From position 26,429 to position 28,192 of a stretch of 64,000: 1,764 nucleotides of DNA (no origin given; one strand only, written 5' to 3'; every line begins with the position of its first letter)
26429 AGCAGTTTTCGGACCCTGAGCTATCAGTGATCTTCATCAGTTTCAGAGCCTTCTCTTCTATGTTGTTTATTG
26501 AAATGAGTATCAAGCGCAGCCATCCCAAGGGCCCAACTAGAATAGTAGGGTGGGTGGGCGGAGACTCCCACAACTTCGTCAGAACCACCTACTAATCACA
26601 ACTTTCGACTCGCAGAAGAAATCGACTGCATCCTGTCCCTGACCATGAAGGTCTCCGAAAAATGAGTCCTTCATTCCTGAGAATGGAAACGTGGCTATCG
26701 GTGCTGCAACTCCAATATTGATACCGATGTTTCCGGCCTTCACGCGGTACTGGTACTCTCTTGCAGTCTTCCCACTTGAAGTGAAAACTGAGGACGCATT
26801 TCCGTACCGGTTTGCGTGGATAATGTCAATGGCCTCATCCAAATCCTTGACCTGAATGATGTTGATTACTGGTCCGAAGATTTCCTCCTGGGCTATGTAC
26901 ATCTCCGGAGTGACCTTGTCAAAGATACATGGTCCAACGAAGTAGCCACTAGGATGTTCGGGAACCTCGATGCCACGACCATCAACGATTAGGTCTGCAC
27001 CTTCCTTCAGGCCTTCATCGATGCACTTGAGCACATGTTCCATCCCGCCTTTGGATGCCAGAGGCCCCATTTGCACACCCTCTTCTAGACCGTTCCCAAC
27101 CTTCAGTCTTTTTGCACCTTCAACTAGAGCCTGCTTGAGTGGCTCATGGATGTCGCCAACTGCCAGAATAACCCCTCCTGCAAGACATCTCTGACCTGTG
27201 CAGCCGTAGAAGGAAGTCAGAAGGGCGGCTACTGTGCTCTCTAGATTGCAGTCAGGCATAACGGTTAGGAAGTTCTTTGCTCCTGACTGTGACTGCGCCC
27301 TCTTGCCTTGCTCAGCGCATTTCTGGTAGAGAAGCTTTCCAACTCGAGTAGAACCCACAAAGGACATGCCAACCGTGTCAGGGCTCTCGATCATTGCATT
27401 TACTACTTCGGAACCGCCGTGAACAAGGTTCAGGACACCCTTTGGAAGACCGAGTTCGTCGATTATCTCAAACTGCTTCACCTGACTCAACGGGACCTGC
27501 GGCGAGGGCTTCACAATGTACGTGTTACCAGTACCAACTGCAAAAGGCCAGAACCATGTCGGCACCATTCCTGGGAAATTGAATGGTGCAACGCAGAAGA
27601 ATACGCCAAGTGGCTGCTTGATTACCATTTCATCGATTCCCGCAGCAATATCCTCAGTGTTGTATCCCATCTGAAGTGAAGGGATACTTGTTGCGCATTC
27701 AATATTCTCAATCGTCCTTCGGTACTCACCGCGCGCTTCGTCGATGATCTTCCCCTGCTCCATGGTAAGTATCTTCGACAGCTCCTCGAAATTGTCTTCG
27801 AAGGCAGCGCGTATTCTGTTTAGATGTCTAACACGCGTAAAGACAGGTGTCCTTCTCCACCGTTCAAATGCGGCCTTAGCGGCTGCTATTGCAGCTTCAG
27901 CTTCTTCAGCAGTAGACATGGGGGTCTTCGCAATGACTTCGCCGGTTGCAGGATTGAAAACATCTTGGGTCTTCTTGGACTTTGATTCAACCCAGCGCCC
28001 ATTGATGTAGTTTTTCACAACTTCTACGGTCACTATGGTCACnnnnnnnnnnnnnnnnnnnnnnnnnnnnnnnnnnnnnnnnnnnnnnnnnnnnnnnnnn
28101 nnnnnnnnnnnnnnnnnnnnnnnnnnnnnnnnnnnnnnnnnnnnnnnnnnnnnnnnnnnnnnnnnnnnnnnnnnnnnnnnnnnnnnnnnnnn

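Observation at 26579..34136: Near-complete reductive pyrimidine catabolic cluster with a PreA-like subunit but no PreT partner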

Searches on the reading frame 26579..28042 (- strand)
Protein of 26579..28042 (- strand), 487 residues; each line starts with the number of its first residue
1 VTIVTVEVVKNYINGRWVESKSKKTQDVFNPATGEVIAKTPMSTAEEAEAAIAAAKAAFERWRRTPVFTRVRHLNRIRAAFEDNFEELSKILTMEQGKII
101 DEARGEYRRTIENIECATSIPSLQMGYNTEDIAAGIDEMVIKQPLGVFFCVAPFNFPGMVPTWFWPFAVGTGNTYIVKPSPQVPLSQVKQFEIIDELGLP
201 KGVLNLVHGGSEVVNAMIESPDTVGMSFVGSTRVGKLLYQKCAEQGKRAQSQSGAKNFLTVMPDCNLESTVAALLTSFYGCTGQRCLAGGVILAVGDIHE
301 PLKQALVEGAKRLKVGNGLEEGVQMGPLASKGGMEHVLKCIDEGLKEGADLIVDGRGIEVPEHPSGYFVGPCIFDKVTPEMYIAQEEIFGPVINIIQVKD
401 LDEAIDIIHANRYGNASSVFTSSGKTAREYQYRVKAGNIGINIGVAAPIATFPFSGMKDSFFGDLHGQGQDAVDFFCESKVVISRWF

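Call 3: search_protein_families(library=pfam, proteins=[window:26579-28042:-])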
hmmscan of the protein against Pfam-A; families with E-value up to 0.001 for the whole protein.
window:26579-28042:- (487 aa): 1 family
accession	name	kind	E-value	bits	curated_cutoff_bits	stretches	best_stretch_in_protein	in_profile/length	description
PF00171.27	Aldedh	-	2.1e-137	458.9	23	1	17-482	1-461/461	Aldehyde dehydrogenase family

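Call 4: search_protein_families(library=ncbifam, proteins=[window:26579-28042:-])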
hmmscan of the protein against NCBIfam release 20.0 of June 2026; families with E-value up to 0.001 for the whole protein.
window:26579-28042:- (487 aa): 41 families (the best 25 are shown)
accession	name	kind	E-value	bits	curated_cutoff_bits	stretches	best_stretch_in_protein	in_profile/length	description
TIGR01722.1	MMSDH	subfamily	7.2e-154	513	448.5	1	9-486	1-477/477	CoA-acylating methylmalonate-semialdehyde dehydrogenase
NF042993.1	AlphKGSA_gudD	equivalog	3e-107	359.3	770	1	8-483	3-479/481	alpha-ketoglutaric semialdehyde dehydrogenase GucD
NF052305.1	DioxValDhHalo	equivalog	4e-104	349.2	750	1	7-484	3-481/483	2,5-dioxovalerate dehydrogenase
TIGR01804.1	BADH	equivalog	5.6e-90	302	668.6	1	12-464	1-453/467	betaine-aldehyde dehydrogenase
TIGR02299.1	HpaE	equivalog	6.4e-87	292.2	638.35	1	10-482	2-474/488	5-carboxymethyl-2-hydroxymuconate semialdehyde dehydrogenase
NF009725.0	PRK13252.1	equivalog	1.8e-82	277.4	593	1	6-482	4-477/488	betaine-aldehyde dehydrogenase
TIGR01780.1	SSADH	subfamily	7.7e-81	272.3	646.35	1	28-464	1-434/448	succinate-semialdehyde dehydrogenase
NF002852.0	PRK03137.1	subfamily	9.3e-79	265.5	648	1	12-484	40-512/514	L-glutamate gamma-semialdehyde dehydrogenase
NF010000.0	PRK13473.1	subfamily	4.8e-78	262.9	615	1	10-464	4-454/475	aminobutyraldehyde dehydrogenase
NF045735.1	PaDhStyDPseudo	equivalog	1.5e-76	258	850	1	12-483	6-480/483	phenylacetaldehyde dehydrogenase StyD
NF040648.1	lactal_redase_Meth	equivalog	1.8e-74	251.5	650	1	12-483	2-461/463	lactaldehyde dehydrogenase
NF045736.1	PaDhStyDRhodo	equivalog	9.8e-74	248.6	800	1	10-466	4-461/479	phenylacetaldehyde dehydrogenase StyD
TIGR01237.1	D1pyr5carbox2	equivalog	1e-73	248.9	659.65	1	11-485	35-510/511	L-glutamate gamma-semialdehyde dehydrogenase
NF007497.0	PRK10090.1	equivalog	1.1e-73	248.7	500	1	7-467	5-462/480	aldehyde dehydrogenase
NF006916.0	PRK09407.1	equivalog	3.2e-72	243.8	521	1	18-468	28-478/526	succinic semialdehyde dehydrogenase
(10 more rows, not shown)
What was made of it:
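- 26579..28042 (-): CoA-acylating malonate/methylmalonate-semialdehyde dehydrogenase, producing acetyl-CoA or propionyl-CoA. TIGR01722 scores 513 bits against a cut-off of 448.5 (call 4).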

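Call 55: search_solved_structures(query=window:26579-28042:-, max_evalue=1e-80)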
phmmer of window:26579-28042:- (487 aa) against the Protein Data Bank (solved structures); distinct sequences matched with E-value up to 1e-80: 10.
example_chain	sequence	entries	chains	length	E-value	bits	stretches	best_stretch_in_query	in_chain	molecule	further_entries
1t90_A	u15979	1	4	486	4.7e-133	447.4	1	7-486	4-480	Probable methylmalonate-semialdehyde dehydrogenase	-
5tjr_A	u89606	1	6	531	1.4e-132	445.8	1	7-486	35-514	Methylmalonate-semialdehyde dehydrogenase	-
9q0d_A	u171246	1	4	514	8e-132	443.4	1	9-486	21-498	methylmalonate-semialdehyde dehydrogenase (CoA acylating)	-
8xxq_A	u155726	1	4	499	1.1e-125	423.2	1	6-486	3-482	Methylmalonate-semialdehyde/malonate-semialdehyde dehydrogenase [acylating], mitochondrial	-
9izx_A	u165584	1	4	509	1.3e-125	422.9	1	6-486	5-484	Methylmalonate-semialdehyde/malonate-semialdehyde dehydrogenase [acylating], mitochondrial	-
9izv_A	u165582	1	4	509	1.8e-125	422.4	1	6-486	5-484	Methylmalonate-semialdehyde/malonate-semialdehyde dehydrogenase [acylating], mitochondrial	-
9izw_A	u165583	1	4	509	6.5e-125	420.6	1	6-486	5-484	Methylmalonate-semialdehyde/malonate-semialdehyde dehydrogenase [acylating], mitochondrial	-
9izu_C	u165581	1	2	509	1.2e-124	419.7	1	6-486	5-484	Methylmalonate-semialdehyde/malonate-semialdehyde dehydrogenase [acylating], mitochondrial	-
4zz7_A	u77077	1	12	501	1.6e-120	406.2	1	9-486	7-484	Methylmalonate-semialdehyde dehydrogenase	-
4e4g_A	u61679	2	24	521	2.3e-114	385.8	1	11-486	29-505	Methylmalonate-semialdehyde dehydrogenase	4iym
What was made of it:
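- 26579..28042 (-): PDB MMSDH matches score 447 bits for B. subtilis and 423 bits for the mitochondrial enzyme (call 55).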
